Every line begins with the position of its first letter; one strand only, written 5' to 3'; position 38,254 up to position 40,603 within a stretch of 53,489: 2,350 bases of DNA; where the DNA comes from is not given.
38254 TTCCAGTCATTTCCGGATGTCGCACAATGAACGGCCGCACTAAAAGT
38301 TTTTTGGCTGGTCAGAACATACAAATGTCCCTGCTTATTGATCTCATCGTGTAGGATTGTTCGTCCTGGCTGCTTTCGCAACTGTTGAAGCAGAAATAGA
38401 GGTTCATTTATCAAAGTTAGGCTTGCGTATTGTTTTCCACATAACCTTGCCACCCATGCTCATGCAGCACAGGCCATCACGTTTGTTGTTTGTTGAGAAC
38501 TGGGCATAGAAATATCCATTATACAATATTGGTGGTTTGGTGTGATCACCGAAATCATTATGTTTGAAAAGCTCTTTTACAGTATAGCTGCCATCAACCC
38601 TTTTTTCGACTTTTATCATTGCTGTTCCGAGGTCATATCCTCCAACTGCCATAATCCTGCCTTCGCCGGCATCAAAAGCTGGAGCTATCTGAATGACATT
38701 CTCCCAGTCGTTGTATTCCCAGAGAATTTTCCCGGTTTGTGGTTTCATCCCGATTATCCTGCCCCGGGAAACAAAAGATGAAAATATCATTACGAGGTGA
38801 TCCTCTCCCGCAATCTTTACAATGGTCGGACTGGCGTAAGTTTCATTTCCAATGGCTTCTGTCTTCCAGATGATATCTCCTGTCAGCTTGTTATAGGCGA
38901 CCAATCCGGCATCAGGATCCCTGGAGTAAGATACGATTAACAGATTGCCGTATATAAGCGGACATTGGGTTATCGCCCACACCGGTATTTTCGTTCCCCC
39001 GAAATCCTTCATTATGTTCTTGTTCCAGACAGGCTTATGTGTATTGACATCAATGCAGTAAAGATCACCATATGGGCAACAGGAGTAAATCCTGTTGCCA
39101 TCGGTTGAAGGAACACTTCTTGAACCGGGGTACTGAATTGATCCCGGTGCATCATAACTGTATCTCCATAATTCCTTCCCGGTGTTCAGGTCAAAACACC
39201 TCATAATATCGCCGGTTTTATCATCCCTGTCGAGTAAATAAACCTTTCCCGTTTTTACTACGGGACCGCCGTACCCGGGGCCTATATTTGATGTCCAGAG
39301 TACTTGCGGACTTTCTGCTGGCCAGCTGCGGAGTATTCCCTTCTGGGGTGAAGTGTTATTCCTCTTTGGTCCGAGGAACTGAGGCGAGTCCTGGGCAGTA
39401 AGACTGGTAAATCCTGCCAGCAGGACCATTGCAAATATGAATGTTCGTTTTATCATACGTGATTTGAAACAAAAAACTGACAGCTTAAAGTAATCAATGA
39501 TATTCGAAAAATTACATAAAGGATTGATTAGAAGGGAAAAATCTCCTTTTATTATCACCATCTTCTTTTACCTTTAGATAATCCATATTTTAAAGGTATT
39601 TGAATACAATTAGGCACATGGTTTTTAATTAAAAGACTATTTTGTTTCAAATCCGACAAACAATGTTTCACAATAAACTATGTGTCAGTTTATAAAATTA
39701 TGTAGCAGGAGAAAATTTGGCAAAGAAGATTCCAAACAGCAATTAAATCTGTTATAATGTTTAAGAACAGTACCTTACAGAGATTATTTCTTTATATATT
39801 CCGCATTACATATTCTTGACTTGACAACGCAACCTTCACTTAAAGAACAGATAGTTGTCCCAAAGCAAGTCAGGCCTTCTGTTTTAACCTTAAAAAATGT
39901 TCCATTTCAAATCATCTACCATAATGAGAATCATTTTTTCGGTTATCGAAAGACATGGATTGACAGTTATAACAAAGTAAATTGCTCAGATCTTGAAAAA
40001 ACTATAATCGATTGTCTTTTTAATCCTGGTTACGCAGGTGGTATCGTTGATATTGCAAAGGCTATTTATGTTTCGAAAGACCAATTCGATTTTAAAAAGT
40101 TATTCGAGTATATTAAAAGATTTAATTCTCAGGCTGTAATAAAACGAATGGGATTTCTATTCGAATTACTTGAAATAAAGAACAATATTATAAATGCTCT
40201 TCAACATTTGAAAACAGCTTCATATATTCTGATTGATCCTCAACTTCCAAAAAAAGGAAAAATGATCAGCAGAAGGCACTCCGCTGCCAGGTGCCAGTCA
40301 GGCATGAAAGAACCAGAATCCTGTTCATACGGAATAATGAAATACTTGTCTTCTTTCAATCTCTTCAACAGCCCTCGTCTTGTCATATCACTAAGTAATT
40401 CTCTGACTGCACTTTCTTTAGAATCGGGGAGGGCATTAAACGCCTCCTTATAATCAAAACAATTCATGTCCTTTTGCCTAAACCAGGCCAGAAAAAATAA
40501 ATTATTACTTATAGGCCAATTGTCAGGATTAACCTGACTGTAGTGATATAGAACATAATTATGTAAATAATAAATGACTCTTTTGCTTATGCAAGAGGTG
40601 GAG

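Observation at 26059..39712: Three copies of a conserved module: a roughly 75-nt cis-element with 21-bp-spaced direct repeats followed by a micro-ORF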

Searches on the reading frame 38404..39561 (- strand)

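Call 6: search_protein_families(library=pfam, proteins=[window:38404-39561:-])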
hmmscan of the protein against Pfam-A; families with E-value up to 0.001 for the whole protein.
window:38404-39561:- (385 aa): 4 families
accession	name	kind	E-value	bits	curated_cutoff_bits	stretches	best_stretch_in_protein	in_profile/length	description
PF13360.13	PQQ_2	-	1.6e-22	80.8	27.6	1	117-284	3-145/233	Outer membrane protein assembly factor BamB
PF13570.13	Beta-prop_ACSF4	-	3.2e-10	40.3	133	1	120-284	31-172/329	Beta-alanine-activating enzyme, beta-propeller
PF01011.28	PQQ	-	2.4e-09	36.9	26.7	0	162-237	494-577/595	Glucose/ethanol/alcohol dehydrogenase, beta-propeller domain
PF25293.1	Beta-prop_EMC1_N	-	0.00033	20.9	34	0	220-311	87-174/219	EMC1 N-terminal beta-propeller domain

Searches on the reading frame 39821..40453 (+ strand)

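Call 6: search_protein_families(library=pfam, proteins=[window:39821-40453:+])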
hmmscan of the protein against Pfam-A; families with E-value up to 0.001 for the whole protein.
window:39821-40453:+ (210 aa): 0 families

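Call 78: search_protein_families(library=ncbifam, proteins=[window:39821-40453:+], max_evalue=1)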
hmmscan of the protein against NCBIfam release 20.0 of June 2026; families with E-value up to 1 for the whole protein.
window:39821-40453:+ (210 aa): 1 family
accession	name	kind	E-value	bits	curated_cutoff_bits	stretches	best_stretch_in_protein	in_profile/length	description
NF045964.1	RNAP_delt_plasma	equivalog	0.055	13.6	72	1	75-104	3-34/77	DNA-directed RNA polymerase subunit delta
